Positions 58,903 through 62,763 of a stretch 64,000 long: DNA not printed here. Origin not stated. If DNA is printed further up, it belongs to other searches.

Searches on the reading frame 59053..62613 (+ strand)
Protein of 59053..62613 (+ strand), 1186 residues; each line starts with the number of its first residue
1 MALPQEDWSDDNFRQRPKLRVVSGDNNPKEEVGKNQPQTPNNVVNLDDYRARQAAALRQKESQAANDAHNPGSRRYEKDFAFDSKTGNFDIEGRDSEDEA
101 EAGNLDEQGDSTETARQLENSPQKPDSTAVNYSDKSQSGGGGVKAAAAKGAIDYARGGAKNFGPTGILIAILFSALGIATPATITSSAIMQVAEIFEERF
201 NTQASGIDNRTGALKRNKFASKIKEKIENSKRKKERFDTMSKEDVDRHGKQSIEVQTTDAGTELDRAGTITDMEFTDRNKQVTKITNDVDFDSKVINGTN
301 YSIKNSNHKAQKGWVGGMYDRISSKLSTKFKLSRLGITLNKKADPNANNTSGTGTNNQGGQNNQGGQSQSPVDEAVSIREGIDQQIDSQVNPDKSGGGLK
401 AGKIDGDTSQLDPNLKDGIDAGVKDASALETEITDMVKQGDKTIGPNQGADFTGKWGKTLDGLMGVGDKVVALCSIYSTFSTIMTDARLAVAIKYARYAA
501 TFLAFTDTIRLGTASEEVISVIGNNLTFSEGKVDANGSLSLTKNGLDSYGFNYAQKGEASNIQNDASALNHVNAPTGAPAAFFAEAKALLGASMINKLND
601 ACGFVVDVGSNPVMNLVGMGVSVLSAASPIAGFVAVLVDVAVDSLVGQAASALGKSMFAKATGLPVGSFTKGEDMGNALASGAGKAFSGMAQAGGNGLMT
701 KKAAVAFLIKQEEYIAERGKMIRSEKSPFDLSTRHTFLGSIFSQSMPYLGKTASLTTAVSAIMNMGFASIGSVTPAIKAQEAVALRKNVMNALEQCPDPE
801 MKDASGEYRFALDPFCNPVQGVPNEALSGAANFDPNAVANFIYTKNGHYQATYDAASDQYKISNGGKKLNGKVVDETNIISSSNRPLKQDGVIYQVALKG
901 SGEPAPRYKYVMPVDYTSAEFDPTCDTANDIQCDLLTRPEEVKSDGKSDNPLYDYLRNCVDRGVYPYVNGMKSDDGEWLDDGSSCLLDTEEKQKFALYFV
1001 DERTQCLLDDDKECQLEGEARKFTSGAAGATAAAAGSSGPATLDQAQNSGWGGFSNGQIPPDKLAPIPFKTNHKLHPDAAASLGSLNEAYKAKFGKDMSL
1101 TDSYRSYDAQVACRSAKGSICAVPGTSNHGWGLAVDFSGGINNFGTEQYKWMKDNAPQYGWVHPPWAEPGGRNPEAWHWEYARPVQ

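Call 90: search_protein_families(library=pfam, proteins=[window:59053-62613:+], max_evalue=0.00001)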
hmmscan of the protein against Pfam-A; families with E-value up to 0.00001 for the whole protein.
window:59053-62613:+ (1186 aa): 1 family
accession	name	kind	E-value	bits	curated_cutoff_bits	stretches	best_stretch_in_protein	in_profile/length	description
PF02557.22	VanY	-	1.4e-12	48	25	1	1072-1182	1-130/132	D-alanyl-D-alanine carboxypeptidase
